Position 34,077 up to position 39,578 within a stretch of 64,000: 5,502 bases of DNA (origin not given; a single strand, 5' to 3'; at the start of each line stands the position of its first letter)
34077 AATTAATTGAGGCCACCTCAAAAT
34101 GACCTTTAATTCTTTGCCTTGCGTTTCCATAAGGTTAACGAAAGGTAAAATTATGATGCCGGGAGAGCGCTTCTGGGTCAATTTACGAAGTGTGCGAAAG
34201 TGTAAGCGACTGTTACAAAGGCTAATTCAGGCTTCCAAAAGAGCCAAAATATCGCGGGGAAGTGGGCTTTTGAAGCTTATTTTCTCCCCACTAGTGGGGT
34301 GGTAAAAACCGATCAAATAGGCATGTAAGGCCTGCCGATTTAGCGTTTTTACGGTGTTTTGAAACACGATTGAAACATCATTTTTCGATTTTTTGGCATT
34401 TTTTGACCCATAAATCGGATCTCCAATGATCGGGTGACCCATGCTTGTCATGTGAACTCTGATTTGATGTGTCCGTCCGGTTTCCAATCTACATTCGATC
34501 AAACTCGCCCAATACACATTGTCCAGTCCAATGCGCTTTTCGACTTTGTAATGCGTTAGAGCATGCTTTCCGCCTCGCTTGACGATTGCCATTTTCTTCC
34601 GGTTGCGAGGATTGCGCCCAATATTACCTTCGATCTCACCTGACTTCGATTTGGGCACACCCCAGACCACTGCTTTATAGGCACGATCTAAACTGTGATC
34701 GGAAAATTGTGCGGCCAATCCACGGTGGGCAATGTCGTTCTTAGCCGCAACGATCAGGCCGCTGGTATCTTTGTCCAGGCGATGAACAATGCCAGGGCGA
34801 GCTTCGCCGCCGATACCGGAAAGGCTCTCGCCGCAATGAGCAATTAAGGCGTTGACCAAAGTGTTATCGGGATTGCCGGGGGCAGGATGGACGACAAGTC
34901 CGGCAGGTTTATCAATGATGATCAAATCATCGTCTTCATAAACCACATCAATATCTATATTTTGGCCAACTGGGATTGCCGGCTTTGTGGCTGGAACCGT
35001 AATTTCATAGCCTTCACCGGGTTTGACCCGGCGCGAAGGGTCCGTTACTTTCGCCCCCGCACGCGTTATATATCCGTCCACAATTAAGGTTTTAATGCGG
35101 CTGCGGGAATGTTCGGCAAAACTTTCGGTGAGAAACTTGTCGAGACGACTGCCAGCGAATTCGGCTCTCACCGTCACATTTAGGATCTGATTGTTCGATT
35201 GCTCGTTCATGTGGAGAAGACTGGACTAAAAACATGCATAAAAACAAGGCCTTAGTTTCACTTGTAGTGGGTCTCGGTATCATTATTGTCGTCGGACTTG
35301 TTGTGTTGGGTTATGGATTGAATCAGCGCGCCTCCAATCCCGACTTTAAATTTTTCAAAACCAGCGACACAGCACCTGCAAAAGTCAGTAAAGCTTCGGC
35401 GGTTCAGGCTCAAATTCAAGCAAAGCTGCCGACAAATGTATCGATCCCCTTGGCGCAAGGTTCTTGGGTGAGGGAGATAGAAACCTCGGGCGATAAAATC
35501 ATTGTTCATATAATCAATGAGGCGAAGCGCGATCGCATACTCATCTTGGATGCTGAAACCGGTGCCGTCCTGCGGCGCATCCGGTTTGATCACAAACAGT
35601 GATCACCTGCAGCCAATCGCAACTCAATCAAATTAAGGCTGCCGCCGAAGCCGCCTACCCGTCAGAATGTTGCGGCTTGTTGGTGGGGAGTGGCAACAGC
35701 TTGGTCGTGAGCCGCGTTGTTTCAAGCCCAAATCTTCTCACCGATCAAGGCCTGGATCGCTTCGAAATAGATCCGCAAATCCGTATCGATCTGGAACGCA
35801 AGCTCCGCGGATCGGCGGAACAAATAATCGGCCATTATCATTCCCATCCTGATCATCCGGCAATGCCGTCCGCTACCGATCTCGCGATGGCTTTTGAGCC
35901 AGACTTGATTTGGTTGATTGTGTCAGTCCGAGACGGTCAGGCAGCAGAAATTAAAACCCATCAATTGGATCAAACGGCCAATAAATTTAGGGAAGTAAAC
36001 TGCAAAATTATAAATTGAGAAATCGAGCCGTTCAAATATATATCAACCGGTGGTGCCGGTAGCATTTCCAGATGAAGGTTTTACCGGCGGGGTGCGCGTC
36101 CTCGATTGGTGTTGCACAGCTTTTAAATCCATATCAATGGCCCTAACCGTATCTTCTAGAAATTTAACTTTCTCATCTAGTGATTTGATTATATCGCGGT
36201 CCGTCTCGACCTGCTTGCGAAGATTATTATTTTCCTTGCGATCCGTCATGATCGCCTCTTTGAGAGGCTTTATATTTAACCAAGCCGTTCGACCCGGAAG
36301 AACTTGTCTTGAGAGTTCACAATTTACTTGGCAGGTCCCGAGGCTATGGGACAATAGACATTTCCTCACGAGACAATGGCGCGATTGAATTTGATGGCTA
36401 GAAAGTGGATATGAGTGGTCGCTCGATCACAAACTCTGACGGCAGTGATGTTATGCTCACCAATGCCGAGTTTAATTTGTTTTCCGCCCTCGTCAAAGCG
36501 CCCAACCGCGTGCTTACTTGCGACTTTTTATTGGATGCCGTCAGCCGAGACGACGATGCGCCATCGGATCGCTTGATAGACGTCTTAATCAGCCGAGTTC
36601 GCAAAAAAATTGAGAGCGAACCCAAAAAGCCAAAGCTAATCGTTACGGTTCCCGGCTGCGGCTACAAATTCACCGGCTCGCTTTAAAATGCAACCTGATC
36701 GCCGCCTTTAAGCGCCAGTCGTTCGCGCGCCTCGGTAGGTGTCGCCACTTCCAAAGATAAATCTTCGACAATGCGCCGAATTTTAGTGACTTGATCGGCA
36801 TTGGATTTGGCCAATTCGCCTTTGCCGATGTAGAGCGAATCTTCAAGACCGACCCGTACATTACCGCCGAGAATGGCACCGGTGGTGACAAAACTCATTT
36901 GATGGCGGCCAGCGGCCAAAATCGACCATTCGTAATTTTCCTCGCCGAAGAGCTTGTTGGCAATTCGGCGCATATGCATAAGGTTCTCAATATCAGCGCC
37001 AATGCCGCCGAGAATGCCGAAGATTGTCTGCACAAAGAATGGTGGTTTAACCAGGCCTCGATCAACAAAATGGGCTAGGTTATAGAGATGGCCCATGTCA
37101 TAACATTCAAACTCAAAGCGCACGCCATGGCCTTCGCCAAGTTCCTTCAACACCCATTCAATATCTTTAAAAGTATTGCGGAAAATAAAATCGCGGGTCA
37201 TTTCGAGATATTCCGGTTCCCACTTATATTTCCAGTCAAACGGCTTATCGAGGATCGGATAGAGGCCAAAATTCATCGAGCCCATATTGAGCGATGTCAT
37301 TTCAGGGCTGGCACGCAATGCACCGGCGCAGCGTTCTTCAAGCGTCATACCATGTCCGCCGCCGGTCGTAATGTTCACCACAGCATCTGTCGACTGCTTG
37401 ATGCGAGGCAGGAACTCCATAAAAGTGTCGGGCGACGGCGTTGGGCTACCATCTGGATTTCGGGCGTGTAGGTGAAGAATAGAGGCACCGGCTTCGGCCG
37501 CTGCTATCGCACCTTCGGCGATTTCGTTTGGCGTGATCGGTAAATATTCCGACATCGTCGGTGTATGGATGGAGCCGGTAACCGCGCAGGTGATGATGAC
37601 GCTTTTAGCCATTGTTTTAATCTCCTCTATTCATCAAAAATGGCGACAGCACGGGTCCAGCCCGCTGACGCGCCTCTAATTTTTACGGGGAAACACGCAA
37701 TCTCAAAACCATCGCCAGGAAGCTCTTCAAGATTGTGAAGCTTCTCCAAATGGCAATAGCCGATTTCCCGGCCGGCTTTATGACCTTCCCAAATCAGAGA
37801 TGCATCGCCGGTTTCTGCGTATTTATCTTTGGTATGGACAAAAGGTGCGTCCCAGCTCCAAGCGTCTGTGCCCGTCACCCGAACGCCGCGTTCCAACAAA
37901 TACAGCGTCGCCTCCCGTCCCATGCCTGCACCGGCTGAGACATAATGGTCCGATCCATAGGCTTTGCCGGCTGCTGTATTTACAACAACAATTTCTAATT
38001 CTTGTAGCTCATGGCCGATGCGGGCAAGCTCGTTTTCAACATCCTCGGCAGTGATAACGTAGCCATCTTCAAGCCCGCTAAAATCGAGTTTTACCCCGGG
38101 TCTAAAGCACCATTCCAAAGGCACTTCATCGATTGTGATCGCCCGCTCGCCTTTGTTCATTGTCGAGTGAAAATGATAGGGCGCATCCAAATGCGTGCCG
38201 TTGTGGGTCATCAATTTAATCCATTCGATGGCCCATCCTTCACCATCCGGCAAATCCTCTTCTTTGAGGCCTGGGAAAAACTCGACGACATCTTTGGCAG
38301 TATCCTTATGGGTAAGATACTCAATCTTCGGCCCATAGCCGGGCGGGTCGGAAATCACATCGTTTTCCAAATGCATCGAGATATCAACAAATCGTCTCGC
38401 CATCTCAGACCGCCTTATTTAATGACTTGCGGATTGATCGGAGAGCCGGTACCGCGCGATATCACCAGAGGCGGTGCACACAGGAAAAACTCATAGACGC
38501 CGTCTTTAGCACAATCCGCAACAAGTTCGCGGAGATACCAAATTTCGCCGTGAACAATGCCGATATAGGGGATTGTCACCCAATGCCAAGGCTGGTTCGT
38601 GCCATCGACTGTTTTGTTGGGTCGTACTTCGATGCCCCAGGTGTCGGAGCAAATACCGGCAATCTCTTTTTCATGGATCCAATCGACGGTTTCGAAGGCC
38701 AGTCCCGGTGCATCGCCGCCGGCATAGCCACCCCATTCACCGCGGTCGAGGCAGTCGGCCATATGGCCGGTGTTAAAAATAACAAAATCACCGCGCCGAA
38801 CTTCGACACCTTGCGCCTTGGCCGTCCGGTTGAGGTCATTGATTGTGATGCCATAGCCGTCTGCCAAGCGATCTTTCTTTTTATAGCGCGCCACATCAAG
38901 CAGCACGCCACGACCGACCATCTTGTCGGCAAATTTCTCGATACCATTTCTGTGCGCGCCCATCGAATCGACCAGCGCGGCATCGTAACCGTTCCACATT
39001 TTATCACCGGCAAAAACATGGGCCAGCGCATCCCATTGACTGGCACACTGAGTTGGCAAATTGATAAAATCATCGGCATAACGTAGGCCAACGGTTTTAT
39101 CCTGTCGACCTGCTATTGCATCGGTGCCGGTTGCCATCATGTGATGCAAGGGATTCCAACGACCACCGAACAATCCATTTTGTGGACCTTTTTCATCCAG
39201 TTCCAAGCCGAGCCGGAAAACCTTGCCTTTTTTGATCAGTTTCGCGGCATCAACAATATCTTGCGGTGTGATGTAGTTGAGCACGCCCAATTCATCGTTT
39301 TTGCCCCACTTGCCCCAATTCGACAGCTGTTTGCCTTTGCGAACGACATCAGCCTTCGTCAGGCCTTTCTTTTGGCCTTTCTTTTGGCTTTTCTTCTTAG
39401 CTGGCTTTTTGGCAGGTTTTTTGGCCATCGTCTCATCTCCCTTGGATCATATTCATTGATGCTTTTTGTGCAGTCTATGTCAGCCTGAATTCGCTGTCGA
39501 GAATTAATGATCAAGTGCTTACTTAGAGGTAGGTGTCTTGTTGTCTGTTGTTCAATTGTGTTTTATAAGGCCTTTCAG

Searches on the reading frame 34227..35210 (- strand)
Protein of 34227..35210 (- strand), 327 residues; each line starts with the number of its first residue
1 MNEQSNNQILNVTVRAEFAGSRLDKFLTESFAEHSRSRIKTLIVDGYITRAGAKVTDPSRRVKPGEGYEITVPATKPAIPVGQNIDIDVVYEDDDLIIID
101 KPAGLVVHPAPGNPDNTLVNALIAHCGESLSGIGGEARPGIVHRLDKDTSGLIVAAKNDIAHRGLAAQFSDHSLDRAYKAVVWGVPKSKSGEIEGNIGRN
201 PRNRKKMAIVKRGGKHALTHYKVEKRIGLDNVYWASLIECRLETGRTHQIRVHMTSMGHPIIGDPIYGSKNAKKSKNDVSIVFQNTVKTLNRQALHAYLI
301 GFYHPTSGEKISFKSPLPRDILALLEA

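Call 92: search_protein_families(library=pfam, proteins=[window:34227-35210:-], max_evalue=0.001)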
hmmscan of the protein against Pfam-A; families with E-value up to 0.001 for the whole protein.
window:34227-35210:- (327 aa): 2 families
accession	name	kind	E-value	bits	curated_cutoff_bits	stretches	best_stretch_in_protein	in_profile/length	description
PF00849.27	PseudoU_synth_2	-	1.1e-29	104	26.8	1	95-255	1-151/152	RNA pseudouridylate synthase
PF01479.30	S4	-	5.1e-09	36.2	22.8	1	22-66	2-46/48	S4 domain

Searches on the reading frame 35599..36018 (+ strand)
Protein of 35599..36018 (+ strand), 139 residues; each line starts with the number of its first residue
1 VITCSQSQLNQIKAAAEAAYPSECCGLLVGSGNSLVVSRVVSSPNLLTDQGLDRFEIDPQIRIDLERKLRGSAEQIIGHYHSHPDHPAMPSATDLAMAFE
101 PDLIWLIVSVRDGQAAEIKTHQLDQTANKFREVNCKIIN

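Call 92: search_protein_families(library=pfam, proteins=[window:35599-36018:+], max_evalue=0.001)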
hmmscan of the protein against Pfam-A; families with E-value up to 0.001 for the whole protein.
window:35599-36018:+ (139 aa): 2 families
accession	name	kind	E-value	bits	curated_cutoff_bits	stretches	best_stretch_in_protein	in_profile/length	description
PF14464.11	Prok-JAB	-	5.5e-22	78.2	25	1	6-114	2-104/114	Prokaryotic homologs of the JAB domain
PF01398.27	JAB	-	1.4e-06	28.5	22.5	1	19-97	27-107/117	JAB1/Mov34/MPN/PAD-1 ubiquitin protease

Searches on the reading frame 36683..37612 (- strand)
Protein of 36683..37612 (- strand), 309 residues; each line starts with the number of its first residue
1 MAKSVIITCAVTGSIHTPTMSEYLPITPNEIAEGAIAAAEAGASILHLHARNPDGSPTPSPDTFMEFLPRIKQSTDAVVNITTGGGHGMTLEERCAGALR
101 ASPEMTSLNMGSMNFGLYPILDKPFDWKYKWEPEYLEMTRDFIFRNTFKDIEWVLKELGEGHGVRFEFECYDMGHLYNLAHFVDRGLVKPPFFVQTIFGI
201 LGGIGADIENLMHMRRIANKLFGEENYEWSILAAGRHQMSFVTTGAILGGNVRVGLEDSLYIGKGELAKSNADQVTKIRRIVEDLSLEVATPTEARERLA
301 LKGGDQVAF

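Call 89: search_protein_families(library=pfam, proteins=[window:36683-37612:-], max_evalue=0.00001)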
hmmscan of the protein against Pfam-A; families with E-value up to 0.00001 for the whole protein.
window:36683-37612:- (309 aa): 1 family
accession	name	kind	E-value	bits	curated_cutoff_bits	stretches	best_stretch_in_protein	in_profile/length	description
PF05853.18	BKACE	-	7.4e-105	350.6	24.8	1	5-301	2-274/274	beta-keto acid cleavage enzyme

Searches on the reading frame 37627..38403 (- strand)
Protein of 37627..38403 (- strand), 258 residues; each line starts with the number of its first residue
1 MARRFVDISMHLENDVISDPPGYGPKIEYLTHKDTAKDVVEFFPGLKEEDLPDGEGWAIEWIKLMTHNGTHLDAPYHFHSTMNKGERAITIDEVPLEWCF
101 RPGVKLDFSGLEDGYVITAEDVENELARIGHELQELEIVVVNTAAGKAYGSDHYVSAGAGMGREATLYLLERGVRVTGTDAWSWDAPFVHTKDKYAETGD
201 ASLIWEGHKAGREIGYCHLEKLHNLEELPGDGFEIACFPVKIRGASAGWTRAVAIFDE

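Call 89: search_protein_families(library=pfam, proteins=[window:37627-38403:-], max_evalue=0.00001)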
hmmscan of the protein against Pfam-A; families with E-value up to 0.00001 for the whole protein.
window:37627-38403:- (258 aa): 1 family
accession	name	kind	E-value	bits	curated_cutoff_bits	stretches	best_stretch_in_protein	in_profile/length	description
PF04199.19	Cyclase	-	2.8e-35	122.1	23.1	1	6-186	1-142/142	Putative cyclase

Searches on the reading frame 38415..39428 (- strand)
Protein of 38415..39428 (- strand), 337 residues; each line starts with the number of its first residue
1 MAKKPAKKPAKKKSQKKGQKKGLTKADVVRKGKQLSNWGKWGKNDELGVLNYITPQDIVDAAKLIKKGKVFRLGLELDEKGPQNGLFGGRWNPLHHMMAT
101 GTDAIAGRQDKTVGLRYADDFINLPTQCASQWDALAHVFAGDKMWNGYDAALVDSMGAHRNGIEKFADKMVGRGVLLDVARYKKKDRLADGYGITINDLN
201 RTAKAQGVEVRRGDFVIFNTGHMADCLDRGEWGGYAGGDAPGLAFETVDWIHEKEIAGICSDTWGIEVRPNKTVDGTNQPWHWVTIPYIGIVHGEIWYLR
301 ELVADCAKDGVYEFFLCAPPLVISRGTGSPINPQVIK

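Call 89: search_protein_families(library=pfam, proteins=[window:38415-39428:-], max_evalue=0.00001)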
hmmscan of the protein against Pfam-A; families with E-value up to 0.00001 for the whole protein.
window:38415-39428:- (337 aa): 1 family
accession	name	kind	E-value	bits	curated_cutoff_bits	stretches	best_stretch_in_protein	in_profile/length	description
PF04199.19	Cyclase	-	5.2e-22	79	23.1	1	120-267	20-141/142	Putative cyclase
